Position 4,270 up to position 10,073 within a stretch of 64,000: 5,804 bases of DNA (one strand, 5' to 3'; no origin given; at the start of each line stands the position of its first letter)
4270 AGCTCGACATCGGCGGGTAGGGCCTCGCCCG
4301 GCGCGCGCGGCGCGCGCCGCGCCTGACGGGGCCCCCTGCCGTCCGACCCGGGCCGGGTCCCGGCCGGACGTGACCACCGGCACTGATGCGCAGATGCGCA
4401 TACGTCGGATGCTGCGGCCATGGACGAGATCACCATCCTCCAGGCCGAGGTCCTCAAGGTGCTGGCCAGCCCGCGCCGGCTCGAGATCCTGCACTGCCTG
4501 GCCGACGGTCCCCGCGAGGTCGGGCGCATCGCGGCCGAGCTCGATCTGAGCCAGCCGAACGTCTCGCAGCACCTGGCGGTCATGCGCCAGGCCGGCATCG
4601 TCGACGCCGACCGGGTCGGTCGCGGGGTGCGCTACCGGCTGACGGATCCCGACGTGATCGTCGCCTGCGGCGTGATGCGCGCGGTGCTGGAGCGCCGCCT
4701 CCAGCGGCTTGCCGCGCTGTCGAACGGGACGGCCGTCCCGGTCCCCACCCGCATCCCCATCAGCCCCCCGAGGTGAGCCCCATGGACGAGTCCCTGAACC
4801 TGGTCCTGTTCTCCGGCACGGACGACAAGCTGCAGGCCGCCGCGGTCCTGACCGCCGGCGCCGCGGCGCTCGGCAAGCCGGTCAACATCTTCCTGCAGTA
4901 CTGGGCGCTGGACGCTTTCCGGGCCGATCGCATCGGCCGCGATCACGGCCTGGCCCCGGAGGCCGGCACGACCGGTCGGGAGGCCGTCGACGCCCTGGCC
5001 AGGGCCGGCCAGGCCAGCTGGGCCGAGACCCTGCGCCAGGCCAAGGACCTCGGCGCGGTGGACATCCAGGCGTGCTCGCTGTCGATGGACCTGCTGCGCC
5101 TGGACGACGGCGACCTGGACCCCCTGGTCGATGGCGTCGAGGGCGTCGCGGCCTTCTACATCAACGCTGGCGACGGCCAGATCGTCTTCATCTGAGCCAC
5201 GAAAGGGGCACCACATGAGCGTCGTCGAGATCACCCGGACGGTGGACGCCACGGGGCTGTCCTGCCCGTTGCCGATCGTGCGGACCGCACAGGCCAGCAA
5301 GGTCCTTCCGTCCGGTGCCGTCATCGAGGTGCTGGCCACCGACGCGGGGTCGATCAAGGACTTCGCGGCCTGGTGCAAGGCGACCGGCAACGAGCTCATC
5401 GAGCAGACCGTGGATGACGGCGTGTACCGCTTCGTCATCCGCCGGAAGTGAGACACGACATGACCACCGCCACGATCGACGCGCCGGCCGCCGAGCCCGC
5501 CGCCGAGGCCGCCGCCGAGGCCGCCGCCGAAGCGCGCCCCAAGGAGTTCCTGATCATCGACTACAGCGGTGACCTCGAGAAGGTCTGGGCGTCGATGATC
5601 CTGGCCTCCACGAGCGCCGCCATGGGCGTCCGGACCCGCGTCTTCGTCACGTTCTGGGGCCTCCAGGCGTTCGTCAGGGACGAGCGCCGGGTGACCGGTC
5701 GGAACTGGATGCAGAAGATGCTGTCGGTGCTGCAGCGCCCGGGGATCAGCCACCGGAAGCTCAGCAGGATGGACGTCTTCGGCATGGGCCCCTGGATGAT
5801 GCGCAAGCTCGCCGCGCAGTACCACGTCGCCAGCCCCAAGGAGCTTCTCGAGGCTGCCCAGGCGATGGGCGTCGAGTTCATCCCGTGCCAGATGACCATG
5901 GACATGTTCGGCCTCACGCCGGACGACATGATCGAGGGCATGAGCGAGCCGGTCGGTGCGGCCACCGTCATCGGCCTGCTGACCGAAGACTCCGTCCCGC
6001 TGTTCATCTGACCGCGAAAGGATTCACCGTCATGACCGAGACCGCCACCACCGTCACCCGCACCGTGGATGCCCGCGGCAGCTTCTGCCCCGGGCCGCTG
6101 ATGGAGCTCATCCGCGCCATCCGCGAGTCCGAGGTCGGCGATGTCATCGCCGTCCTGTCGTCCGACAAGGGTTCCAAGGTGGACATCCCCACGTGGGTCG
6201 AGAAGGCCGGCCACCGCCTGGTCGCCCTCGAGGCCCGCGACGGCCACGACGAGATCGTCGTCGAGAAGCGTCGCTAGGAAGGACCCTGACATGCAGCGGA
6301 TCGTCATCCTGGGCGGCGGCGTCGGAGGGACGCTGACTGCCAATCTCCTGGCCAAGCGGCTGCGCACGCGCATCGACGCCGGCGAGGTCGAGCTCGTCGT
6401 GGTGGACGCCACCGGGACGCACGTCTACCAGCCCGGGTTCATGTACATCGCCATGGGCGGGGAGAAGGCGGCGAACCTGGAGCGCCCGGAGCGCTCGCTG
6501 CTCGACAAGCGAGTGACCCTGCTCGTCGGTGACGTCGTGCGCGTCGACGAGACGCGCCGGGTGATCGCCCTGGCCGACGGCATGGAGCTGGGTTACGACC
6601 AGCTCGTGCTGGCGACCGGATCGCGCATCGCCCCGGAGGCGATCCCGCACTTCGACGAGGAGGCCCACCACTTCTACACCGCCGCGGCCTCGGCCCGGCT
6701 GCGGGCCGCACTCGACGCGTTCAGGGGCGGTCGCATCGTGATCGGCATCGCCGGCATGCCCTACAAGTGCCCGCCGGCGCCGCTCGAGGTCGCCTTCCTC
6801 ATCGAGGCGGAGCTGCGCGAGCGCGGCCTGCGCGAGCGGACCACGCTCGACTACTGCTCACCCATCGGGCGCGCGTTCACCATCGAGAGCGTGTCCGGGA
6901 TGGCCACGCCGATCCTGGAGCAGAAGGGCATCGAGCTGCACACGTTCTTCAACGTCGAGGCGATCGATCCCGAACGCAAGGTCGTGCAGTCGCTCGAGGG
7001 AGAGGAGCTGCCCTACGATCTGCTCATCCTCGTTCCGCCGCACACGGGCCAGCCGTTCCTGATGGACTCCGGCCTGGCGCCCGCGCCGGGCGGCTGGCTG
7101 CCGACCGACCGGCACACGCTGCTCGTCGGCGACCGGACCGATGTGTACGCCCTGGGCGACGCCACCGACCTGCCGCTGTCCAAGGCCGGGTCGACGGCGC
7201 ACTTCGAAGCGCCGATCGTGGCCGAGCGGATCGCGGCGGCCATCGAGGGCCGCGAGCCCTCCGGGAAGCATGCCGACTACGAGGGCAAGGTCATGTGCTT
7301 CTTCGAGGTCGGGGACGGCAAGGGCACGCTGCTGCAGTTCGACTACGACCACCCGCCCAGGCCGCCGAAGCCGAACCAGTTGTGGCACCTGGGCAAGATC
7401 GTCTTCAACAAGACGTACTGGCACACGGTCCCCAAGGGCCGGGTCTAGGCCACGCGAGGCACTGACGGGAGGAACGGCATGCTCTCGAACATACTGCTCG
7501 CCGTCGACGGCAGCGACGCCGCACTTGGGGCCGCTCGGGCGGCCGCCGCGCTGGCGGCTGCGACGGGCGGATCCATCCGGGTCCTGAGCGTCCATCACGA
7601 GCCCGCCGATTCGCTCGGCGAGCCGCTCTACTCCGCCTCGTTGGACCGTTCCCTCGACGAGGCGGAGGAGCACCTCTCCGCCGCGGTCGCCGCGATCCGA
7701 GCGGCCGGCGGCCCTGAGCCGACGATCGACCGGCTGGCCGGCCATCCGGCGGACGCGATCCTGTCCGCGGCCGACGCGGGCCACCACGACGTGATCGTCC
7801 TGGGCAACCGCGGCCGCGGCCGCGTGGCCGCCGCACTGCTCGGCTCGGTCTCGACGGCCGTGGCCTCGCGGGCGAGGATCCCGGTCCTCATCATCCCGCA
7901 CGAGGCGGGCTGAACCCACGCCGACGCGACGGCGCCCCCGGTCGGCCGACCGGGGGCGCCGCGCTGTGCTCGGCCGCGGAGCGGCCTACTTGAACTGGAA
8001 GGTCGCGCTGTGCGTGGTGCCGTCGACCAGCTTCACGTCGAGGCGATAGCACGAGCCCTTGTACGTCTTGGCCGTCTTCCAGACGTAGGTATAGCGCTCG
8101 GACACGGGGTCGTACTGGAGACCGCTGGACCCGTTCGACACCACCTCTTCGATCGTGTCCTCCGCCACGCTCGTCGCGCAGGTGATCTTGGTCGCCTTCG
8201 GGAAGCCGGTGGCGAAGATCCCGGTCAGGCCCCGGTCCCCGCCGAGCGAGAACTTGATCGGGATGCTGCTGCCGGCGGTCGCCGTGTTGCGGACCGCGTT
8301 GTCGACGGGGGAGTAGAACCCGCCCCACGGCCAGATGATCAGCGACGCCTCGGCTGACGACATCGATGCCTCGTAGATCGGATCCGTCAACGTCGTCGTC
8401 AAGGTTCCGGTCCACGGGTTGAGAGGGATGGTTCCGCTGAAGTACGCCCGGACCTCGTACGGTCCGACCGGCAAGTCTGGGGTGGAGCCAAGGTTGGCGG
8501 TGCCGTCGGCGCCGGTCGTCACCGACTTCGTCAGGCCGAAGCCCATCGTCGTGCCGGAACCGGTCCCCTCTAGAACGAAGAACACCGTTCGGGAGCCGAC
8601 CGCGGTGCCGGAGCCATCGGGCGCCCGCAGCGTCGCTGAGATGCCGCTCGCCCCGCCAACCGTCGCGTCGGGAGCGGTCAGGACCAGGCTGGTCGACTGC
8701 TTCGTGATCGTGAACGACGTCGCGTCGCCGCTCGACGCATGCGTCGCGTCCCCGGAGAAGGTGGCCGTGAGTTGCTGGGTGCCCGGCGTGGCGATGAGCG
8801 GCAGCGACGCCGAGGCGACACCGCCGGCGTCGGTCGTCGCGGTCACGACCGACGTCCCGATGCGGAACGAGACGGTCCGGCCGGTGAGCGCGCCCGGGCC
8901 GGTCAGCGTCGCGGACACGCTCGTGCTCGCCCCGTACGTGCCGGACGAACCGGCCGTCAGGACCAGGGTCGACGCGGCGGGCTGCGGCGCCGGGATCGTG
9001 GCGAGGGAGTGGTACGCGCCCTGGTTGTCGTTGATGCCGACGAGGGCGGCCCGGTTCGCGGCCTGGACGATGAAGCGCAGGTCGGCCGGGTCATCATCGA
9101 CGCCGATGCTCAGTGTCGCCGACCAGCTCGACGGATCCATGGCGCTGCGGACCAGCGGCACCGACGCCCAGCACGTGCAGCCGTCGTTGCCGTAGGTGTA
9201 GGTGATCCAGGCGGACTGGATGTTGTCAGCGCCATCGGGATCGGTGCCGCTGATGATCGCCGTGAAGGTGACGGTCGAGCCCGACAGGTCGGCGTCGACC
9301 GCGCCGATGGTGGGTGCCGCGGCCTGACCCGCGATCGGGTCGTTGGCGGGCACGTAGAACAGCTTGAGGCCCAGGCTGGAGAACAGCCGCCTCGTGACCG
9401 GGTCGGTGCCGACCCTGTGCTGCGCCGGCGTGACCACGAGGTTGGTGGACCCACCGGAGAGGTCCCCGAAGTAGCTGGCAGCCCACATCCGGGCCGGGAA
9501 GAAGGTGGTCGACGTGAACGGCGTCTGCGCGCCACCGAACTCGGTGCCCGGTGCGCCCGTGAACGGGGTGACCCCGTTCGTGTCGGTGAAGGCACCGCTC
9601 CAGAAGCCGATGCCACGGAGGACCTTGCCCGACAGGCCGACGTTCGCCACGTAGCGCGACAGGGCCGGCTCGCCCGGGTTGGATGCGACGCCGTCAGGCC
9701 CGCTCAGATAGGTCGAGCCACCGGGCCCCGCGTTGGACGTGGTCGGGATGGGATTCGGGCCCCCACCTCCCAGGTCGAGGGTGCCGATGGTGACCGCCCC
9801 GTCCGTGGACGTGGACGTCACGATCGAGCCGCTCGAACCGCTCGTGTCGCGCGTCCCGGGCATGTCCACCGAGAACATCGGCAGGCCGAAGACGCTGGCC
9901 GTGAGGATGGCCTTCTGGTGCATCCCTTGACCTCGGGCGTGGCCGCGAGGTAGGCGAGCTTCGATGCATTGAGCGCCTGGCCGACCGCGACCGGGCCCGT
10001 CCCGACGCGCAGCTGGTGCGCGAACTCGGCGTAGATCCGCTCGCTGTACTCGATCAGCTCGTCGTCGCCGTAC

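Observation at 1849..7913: Heme-GAF DosS/DosR-like gas sensor linked to an ArsR-DsrE-TusA-DsrE-TusA-SQR sulfur-relay operon, flanked by two USPs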

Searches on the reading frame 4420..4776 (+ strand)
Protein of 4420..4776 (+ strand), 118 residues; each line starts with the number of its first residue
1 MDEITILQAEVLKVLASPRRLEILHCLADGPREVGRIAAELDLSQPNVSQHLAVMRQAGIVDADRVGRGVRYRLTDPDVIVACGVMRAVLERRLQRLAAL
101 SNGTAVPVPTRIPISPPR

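Call 4: search_protein_families(library=pfam, proteins=[window:4420-4776:+], max_evalue=0.01)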
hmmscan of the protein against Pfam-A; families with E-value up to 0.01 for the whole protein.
window:4420-4776:+ (118 aa): 16 families
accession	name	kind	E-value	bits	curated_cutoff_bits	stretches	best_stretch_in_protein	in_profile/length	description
PF01022.26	HTH_5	-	7.4e-17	61.4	22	1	17-62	1-46/47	Bacterial regulatory protein, arsR family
PF12840.13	HTH_20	-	1.3e-12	48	27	1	15-62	1-49/51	Helix-turn-helix domain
PF09339.16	HTH_IclR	-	3.6e-08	33.5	22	1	21-64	6-51/52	IclR helix-turn-helix domain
PF12802.13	MarR_2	-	4.4e-06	27.2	27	1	18-62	5-51/61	MarR family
PF25213.1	HVO_A0261_N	-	8e-06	26.1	35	1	14-82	7-71/86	HVO_A0261 N-terminal domain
PF25212.1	HVO_A0114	-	8.4e-06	25.9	27.6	1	8-70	12-75/84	HVO_A0114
PF24034.1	DUF7343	-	3.4e-05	24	27.6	1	35-68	22-55/62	Domain of unknown function (DUF7343)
PF02082.26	Rrf2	-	9.1e-05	23.1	30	1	29-89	21-81/132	Iron-dependent Transcriptional regulator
PF00196.25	GerE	-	0.00036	20.5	23.5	1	17-56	4-42/57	Bacterial regulatory proteins, luxR family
PF13412.12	HTH_24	-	0.00044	20.2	21.9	1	21-61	6-47/48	Winged helix-turn-helix DNA-binding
PF24270.1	HTH_Cmi2_C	-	0.00045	20.9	27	1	22-64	79-121/125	Cmi2, C-terminal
PF24035.1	DUF7344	-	0.00053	20.7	27.8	0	13-41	2-30/76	Domain of unknown function (DUF7344)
PF13545.12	HTH_Crp_2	-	0.0022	18.4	27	1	36-78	27-65/70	Crp-like helix-turn-helix domain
PF01978.25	TrmB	-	0.0045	17.3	25.6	1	27-77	18-67/68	Sugar-specific transcriptional regulator TrmB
PF24409.1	wHTH-PRTase_assc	-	0.0064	16.9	27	0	22-64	2-44/83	wHTH-PRTase associated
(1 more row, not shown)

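Call 5: search_protein_families(library=ncbifam, proteins=[window:4420-4776:+], max_evalue=0.01)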
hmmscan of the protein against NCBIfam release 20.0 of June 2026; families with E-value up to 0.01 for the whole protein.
window:4420-4776:+ (118 aa): 13 families
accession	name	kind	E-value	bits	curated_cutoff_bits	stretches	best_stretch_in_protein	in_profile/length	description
NF033788.1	HTH_metalloreg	subfamily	9.1e-25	86.3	55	1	9-79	2-73/77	metalloregulator ArsR/SmtB family transcription factor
NF047906.1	CdPbTransRegCmtR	equivalog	1e-16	60.7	150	1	12-84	15-87/104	Cd(II)/Pb(II)-sensing metalloregulatory transcriptional regulator CmtR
NF040642.1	sulf_sens_BigR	equivalog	2.3e-15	56.4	155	1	9-77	11-79/95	sulfite-sensing transcriptional repressor BigR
NF033789.1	repress_SdpR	subfamily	8.8e-15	54.4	100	1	12-75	2-65/79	autorepressor SdpR family transcription factor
NF045707.1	Dbac_1936_reg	equivalog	2.6e-13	49.8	115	1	9-84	8-83/99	ArsR/SmtB-type metalloregulator TsoR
NF041413.1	ArsR_Rv2640c_fam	equivalog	1.9e-09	37.9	155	1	9-86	33-113/118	Rv2640c family ArsR-like transcriptional regulator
NF007528.0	PRK10141.1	subfamily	4.6e-09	36.2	97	1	7-75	5-74/117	metalloregulator ArsR/SmtB family transcription factor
TIGR01884.1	cas_HTH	subfamily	5.2e-07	29.3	60.2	1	6-76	130-200/202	CRISPR-associated CARF protein Csa3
NF052532.1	TransRegPagRBaca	equivalog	7.8e-07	29.1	170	1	8-80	17-89/99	transcriptional repressor PagR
NF053755.1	MsvR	equivalog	9.1e-07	28.8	220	1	10-64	5-59/236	transcriptional factor MsvR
NF053602.1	Phr_regulator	exception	0.00036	20.1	320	1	10-67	4-60/191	heat shock transcription regulator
NF047409.1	Cys_reg_CymR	equivalog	0.0018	18.4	195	1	28-95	22-88/139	cysteine metabolism transcriptional regulator CymR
NF053665.1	TransRegDtxRActin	equivalog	0.0085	15.6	290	0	36-88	29-78/233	iron-dependent transcriptional repressor DtxR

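Call 8: search_solved_structures(query=window:4420-4776:+, max_evalue=0.001, show_alignments=4)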
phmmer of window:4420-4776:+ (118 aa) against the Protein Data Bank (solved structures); distinct sequences matched with E-value up to 0.001: 28.
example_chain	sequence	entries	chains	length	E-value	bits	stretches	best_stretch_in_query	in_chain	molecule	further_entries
6jmi_A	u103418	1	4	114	6.2e-14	55.6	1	6-100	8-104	Uncharacterized HTH-type transcriptional regulator Rv0081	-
8qkf_A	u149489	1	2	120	1.3e-12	51.4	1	8-79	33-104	ArsR family transcriptional regulator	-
2jsc_A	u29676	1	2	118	4.7e-11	46.3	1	10-87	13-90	Transcriptional regulator Rv1994c/MT2050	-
4k2e_A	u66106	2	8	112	4.4e-10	43.2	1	10-81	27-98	Transcriptional activator HlyU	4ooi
3pqj_A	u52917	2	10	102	1.2e-09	41.8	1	9-79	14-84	Biofilm growth-associated repressor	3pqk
2lkp_A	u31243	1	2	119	2.5e-09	40.8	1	9-79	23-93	HTH-type transcriptional regulator NmtR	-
3jth_A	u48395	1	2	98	6.5e-09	39.5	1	9-81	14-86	Transcription activator HlyU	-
5znx_A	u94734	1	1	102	7.3e-09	39.3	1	9-81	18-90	Transcriptional activator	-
2kko_A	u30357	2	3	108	2.2e-08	37.7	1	9-95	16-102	POSSIBLE TRANSCRIPTIONAL REGULATORY PROTEIN (POSSIBLY ARSR-FAMILY) | Possible transcriptional regulatory arsR-family protein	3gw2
4ggg_A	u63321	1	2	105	2.6e-08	37.5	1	9-82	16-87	Repressor protein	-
7p6f_AAA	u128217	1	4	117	8.2e-08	35.9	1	8-84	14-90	Transcriptional regulator SrnR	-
6cda_A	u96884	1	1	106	1e-07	35.6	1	9-82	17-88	ArsR family transcriptional regulator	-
6o8k_A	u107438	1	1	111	1e-07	35.6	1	9-79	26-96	Transcriptional regulator, ArsR family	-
13ct_A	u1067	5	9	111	1e-07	35.6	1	9-79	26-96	Transcriptional regulator, ArsR family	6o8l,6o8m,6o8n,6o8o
2kjb_A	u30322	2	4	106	1.4e-07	35.2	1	9-82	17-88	CzrA protein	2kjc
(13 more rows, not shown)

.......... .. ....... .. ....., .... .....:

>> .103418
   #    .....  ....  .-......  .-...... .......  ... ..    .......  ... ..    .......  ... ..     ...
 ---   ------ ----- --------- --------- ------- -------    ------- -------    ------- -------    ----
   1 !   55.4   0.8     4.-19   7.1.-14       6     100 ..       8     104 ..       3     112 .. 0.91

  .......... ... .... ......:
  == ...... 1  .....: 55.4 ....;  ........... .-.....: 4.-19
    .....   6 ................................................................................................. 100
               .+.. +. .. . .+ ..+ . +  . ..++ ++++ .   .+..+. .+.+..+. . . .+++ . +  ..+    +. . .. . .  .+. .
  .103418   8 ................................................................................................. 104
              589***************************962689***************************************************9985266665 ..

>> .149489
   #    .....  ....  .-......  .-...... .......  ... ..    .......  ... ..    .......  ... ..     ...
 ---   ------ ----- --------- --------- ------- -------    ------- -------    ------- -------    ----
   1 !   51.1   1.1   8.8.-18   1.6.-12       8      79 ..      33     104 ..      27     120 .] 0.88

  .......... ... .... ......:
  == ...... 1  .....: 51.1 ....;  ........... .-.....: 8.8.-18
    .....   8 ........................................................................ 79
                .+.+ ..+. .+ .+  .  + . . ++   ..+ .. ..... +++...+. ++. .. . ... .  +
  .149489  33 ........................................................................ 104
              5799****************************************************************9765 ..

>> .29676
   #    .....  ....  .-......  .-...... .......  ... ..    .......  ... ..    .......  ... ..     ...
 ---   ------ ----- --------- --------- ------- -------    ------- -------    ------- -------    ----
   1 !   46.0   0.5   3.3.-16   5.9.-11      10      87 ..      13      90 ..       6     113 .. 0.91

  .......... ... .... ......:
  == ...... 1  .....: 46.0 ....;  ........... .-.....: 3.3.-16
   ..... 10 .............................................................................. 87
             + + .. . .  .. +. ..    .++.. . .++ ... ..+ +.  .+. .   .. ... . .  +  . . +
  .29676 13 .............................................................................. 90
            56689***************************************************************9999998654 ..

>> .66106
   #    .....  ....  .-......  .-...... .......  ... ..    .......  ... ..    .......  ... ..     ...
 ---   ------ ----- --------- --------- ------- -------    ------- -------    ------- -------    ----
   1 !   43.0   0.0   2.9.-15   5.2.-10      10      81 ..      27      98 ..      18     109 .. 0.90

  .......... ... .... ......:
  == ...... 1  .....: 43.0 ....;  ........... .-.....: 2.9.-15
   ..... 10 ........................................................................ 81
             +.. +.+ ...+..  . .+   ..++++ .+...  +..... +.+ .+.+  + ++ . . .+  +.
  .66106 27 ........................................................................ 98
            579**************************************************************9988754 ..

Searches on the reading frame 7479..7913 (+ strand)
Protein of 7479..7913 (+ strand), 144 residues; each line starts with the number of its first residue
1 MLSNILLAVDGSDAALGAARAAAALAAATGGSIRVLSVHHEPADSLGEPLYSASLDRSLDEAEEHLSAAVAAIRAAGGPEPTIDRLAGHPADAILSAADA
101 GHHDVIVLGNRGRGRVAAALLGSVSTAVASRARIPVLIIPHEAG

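Call 4: search_protein_families(library=pfam, proteins=[window:7479-7913:+], max_evalue=0.01)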
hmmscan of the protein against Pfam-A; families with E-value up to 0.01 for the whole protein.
window:7479-7913:+ (144 aa): 1 family
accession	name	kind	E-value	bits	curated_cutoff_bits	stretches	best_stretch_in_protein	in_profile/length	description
PF00582.32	Usp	-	1.8e-29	103.5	24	1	1-140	1-141/141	Universal stress protein family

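Call 5: search_protein_families(library=ncbifam, proteins=[window:7479-7913:+], max_evalue=0.01)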
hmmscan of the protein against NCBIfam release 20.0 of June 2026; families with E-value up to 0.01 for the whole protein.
window:7479-7913:+ (144 aa): 3 families
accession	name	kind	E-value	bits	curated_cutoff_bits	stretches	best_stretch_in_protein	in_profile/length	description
NF011581.0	PRK15005.1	equivalog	0.0013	18.9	166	1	51-139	54-143/144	universal stress protein UspF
NF012000.0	PRK15456.1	equivalog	0.0015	18.6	189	1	30-139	31-141/142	universal stress protein UspG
NF008380.0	PRK11175.1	equivalog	0.0017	17.3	227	1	87-139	247-299/313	universal stress protein UspE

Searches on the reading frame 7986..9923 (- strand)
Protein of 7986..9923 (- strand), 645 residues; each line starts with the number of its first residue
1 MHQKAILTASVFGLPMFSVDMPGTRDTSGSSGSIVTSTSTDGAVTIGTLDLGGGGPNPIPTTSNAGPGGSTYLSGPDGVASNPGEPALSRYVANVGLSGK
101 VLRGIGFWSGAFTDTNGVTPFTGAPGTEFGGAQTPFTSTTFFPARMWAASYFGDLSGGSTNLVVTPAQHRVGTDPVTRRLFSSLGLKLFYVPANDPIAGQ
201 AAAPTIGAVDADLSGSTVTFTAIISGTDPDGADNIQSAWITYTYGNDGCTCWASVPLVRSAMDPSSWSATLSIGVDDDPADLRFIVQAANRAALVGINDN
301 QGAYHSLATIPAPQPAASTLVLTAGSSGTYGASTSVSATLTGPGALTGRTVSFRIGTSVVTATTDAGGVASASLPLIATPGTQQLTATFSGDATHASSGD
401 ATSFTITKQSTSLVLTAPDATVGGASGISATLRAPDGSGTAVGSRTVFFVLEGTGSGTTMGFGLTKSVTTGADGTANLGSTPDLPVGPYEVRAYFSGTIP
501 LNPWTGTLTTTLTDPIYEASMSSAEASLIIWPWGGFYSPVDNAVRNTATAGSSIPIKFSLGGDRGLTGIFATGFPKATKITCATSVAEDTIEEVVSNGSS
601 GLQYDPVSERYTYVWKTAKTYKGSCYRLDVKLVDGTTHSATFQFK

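Call 62: search_protein_families(library=pfam, proteins=[window:7986-9923:-], max_evalue=0.00001)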
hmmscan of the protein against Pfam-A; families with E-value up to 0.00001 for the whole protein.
window:7986-9923:- (645 aa): 1 family
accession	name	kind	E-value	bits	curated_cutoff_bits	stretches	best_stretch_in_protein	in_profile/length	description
PF16640.11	Big_3_5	-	9.1e-09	36.2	35.5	1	324-407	4-88/88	Bacterial Ig-like domain (group 3)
